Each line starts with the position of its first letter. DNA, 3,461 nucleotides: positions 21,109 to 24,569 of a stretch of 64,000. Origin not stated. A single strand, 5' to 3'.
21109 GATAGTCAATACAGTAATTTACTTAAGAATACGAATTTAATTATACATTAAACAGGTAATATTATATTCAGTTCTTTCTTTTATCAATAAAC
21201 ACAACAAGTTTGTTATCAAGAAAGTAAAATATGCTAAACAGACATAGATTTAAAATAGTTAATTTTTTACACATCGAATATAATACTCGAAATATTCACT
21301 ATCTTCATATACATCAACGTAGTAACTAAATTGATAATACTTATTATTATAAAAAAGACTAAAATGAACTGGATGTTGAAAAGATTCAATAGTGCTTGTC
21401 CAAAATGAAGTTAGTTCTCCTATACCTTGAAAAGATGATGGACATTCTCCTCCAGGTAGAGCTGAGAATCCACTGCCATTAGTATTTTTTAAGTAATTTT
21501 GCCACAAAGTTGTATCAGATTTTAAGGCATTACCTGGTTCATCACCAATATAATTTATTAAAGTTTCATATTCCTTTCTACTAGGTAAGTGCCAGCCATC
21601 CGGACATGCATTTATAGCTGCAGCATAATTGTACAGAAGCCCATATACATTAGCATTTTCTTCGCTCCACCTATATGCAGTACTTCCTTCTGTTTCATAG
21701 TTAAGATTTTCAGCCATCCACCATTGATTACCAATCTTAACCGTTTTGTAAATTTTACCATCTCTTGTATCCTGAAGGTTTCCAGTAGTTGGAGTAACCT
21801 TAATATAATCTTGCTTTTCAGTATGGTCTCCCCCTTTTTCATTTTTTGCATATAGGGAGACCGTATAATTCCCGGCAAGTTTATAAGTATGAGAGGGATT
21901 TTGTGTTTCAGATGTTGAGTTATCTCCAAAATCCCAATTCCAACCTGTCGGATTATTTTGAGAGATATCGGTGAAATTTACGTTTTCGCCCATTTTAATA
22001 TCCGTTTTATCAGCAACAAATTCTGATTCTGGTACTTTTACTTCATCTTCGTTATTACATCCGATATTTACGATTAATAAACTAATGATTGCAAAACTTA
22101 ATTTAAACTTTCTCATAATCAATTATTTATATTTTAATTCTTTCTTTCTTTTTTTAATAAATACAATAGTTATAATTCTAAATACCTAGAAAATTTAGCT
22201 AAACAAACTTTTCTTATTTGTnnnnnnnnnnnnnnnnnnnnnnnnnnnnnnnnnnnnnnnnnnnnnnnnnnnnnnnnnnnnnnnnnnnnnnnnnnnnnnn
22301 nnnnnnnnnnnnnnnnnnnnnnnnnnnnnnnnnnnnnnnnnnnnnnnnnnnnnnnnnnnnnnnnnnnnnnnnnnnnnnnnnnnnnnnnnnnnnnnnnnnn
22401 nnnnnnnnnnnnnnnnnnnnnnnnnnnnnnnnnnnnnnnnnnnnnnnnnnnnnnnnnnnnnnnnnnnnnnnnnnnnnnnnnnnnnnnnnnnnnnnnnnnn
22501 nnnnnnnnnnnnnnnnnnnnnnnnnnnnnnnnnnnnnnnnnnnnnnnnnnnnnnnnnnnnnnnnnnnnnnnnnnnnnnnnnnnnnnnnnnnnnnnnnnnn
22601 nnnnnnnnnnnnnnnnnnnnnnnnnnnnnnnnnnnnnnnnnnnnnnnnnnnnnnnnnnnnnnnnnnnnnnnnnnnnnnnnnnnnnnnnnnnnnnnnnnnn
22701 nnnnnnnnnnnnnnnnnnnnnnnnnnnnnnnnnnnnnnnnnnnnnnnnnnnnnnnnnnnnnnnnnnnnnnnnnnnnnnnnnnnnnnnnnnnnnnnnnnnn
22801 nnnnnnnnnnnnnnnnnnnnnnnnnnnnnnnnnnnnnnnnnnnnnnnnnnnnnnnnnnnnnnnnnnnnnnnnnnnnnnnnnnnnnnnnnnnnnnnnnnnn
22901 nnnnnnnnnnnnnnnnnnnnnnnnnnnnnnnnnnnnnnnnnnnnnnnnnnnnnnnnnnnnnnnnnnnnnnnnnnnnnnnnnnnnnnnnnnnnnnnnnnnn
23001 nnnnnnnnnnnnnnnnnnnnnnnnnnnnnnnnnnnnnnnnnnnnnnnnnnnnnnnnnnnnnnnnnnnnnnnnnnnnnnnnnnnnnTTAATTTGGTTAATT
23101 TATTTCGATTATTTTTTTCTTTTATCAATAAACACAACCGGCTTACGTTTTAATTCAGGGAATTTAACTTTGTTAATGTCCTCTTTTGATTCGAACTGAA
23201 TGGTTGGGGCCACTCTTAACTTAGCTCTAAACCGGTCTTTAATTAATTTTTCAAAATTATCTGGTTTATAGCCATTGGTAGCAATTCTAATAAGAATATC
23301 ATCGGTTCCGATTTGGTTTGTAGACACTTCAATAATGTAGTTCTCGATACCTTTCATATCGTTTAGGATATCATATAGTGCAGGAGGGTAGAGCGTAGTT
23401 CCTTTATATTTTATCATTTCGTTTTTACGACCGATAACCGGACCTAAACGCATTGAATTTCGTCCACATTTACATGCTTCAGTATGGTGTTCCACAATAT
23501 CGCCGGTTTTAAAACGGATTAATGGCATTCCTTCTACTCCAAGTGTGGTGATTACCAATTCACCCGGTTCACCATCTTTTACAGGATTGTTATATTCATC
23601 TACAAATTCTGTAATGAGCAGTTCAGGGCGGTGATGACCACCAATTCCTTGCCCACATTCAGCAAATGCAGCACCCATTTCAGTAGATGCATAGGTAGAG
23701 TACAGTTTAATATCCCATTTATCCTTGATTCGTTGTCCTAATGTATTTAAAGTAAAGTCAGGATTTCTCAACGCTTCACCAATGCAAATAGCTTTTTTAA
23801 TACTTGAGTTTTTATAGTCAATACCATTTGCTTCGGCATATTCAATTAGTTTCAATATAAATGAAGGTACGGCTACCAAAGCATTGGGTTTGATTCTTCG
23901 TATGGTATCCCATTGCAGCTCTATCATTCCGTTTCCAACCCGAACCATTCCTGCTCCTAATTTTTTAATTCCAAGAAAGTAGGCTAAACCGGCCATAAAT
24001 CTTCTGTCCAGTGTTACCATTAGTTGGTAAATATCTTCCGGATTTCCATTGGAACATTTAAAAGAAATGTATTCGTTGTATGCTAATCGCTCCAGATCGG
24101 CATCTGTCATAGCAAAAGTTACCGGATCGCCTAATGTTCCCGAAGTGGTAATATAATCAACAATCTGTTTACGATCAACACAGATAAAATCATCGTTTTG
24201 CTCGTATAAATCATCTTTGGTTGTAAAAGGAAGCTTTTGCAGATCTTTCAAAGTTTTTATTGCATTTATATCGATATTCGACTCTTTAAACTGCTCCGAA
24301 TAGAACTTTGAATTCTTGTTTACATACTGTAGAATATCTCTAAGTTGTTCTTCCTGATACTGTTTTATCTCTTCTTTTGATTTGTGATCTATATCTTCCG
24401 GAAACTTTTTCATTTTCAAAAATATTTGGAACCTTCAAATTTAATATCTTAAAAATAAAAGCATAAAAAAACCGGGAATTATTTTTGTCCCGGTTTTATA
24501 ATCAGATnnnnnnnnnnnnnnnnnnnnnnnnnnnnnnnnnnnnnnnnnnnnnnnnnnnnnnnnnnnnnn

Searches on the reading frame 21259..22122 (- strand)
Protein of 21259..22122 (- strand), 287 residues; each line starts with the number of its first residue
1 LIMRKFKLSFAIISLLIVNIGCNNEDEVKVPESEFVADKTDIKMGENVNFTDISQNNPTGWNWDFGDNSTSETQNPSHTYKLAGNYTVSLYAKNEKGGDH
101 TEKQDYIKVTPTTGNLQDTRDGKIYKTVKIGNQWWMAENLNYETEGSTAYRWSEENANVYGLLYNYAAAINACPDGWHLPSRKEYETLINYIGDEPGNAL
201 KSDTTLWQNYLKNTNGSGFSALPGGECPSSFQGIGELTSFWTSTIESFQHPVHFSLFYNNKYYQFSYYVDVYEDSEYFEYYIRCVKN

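Call 6: search_protein_families(library=pfam, proteins=[window:21259-22122:-], max_evalue=0.00001)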
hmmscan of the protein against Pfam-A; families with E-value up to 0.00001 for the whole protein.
window:21259-22122:- (287 aa): 3 families
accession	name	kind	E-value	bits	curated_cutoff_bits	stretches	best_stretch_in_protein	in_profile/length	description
PF09603.15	Fib_succ_major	-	3e-29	103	33.9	1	128-286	1-187/187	Fibrobacter succinogenes major domain (Fib_succ_major)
PF18911.6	PKD_4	-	1.9e-17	63.6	27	1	31-109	4-85/85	PKD domain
PF00801.26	PKD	-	1.4e-12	47.9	23.5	1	39-100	8-73/80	PKD domain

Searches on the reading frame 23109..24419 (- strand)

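Call 6: search_protein_families(library=pfam, proteins=[window:23109-24419:-], max_evalue=0.00001)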
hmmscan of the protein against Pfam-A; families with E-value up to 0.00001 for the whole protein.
window:23109-24419:- (436 aa): 1 family
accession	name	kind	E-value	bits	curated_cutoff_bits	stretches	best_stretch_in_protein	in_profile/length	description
PF00501.34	AMP-binding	-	4.4e-13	49.2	29.9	1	67-292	151-376/384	AMP-binding enzyme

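Call 9: search_protein_families(library=ncbifam, proteins=[window:23109-24419:-], max_evalue=0.000001)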
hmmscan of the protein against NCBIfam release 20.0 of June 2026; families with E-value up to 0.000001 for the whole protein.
window:23109-24419:- (436 aa): 7 families
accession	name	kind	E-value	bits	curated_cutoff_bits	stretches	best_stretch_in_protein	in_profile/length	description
NF053551.1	FlxY_rubin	equivalog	1.5e-215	715.8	520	1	11-434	2-424/424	flexirubin biosynthesis putative acyl-CoA ligase FlxY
NF041878.1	paak_haloarch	equivalog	1.3e-58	198.6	700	1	8-418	3-415/427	phenylacetate--CoA ligase PaaK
NF045666.1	DVU1553_fam_AMP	equivalog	1.2e-57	195.5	300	1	11-331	16-330/331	DVU_1553 family AMP-dependent CoA ligase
TIGR02155.1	PA_CoA_ligase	equivalog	6.4e-47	160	646.3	1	13-382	3-367/422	phenylacetate--CoA ligase PaaK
TIGR03335.1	F390_ftsA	equivalog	1.9e-33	115.9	458.7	1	7-326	3-324/445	coenzyme F390 synthetase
NF041217.1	BagE_FevW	exception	1.2e-15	57.4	800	1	11-331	6-310/424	bagremycin/ferroverdin synthetase BagE/FevW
TIGR02304.1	aden_form_hyp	equivalog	1.1e-10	41.1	251.9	1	169-340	179-334/430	F390 synthetase-related protein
